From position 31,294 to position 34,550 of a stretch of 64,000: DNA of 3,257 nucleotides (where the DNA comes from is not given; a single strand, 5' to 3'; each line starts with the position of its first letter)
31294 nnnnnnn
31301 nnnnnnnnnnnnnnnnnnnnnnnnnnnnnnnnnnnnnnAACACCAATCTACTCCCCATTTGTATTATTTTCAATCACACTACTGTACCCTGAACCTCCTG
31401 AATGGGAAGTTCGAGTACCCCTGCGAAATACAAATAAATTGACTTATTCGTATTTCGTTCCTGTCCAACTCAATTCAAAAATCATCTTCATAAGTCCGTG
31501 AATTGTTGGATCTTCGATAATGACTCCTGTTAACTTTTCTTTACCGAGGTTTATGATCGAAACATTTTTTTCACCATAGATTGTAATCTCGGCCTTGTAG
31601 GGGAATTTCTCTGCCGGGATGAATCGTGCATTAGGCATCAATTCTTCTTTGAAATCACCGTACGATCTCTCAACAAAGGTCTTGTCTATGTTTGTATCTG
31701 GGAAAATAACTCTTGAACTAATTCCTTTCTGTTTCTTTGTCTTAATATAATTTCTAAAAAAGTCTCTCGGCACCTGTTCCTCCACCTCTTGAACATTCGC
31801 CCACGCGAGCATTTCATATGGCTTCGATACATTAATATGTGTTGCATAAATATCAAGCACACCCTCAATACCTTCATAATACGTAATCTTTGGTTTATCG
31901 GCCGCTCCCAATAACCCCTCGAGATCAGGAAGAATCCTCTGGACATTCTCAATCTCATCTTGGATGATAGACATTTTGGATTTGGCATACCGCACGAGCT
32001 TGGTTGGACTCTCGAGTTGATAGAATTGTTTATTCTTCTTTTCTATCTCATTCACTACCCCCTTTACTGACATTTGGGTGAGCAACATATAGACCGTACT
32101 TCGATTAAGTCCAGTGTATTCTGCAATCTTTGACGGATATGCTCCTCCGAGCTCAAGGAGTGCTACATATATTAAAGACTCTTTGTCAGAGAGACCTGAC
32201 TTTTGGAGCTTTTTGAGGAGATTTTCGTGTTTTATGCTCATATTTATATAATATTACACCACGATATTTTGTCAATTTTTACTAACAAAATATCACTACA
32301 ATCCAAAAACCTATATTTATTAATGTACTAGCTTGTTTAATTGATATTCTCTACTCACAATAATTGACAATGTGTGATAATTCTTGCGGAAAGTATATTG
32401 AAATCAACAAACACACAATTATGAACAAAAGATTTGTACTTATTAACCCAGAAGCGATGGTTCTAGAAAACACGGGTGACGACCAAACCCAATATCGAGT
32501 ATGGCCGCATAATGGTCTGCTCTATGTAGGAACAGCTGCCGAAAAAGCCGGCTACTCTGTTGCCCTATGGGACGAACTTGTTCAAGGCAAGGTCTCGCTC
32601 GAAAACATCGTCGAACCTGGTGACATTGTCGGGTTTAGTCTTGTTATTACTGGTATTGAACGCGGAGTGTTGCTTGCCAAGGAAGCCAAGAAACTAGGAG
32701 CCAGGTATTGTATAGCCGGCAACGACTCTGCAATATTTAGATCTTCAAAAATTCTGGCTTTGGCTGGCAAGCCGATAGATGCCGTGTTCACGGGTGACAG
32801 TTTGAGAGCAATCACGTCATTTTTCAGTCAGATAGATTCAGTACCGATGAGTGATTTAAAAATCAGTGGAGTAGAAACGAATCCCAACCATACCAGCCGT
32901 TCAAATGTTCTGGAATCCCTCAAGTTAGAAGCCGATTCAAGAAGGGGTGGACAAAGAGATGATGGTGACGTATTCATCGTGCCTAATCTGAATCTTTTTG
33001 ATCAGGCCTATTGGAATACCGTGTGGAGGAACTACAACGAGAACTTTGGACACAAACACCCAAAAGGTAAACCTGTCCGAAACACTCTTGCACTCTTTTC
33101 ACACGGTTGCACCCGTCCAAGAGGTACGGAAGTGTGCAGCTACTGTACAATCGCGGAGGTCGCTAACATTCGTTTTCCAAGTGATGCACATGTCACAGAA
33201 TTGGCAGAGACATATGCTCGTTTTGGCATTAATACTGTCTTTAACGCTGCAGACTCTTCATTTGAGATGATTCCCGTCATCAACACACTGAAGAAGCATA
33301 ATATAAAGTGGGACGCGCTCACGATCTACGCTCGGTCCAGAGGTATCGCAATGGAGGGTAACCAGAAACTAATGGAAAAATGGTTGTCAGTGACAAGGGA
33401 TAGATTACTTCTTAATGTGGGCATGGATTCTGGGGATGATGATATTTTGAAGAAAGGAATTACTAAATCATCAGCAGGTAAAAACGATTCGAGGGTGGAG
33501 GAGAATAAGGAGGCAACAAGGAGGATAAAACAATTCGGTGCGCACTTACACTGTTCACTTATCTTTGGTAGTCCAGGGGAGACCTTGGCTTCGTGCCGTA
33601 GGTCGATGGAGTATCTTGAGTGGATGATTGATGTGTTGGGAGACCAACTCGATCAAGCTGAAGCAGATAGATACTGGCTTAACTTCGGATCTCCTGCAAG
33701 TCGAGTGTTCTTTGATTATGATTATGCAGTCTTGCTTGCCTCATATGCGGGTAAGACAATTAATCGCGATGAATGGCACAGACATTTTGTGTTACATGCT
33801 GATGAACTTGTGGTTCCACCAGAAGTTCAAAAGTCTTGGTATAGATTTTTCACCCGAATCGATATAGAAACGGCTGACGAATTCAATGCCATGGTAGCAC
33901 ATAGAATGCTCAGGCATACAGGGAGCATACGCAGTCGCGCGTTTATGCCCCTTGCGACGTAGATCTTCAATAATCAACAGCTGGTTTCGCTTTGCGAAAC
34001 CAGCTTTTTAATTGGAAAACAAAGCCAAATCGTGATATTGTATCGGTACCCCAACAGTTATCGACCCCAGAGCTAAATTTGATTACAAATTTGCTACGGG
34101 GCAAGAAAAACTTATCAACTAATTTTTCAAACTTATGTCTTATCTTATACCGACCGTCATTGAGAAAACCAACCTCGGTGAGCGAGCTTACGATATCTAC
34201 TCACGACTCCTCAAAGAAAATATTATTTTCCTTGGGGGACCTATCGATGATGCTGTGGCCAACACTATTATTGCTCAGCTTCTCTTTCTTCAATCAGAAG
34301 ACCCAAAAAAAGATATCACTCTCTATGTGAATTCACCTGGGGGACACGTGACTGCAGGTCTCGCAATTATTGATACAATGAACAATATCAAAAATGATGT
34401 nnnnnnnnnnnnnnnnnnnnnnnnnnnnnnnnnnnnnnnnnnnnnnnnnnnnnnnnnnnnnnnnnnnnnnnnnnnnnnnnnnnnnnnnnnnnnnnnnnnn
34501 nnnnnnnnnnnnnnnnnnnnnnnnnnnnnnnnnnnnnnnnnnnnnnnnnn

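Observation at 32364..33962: B12-binding-like radical SAM family gene with an unusual CX8CX2C cluster motif, on a G+C-rich island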

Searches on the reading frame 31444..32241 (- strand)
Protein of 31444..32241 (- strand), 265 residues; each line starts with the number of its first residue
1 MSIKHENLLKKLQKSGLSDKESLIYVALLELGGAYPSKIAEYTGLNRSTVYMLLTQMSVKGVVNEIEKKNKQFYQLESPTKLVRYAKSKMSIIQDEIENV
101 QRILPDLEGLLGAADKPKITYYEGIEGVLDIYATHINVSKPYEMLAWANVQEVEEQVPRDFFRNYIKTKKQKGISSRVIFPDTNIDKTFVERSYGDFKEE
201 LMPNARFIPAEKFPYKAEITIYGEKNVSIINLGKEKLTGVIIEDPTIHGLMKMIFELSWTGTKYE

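Call 44: search_protein_families(library=pfam, proteins=[window:31444-32241:-], max_evalue=0.001)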
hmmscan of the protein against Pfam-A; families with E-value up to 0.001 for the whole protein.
window:31444-32241:- (265 aa): 2 families
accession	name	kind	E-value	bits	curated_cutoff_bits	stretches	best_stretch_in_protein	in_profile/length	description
PF01978.25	TrmB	-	3.6e-13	49.6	25.6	1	12-75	1-63/68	Sugar-specific transcriptional regulator TrmB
PF09339.16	HTH_IclR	-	0.00036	20.7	22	1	37-63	22-48/52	IclR helix-turn-helix domain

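Call 73: search_protein_families(library=padloc, proteins=[window:31444-32241:-], max_evalue=1)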
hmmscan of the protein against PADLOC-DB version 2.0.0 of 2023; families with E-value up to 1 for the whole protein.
window:31444-32241:- (265 aa): 6 families
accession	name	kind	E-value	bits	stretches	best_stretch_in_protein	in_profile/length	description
PDLC01858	CARF3--CARF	-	4.4e-05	21.5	1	6-69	131-193/204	-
PDLC01434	CasR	-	0.00013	19.9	1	14-72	123-179/191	"CAS-I,CAS-II,CAS-III,CAS-IV,CAS-V,CAS-VI; associated_signaling"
PDLC01268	CasR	-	0.00017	19.6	1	12-76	120-176/179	"CAS-I,CAS-II,CAS-III,CAS-IV,CAS-V,CAS-VI; associated_signaling"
PDLC01438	Csa3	-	0.00056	18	1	16-93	144-209/305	"CAS-I,CAS-II,CAS-III,CAS-IV,CAS-V,CAS-VI; associated_signaling"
PDLC01720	Csa3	-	0.0032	16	1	23-105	28-100/118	Csa3_1_CAS-I-II-III-IV-V-VI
PDLC01857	CARF3--CARF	-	0.0039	14.8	1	34-74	144-184/201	-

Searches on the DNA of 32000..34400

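Call 86: search_rna_families(source=window, start=32000, end=34400, threshold=evalue, max_evalue=1)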
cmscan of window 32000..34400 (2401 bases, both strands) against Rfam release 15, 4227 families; matches with E-value up to 1: 1.
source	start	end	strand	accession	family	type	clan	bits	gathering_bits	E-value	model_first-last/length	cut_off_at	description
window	33976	34131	-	RF02901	AaHKsRNA41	Gene; sRNA;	-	21.8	97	0.034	1-187/187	no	Aggregatibacter sRNA 41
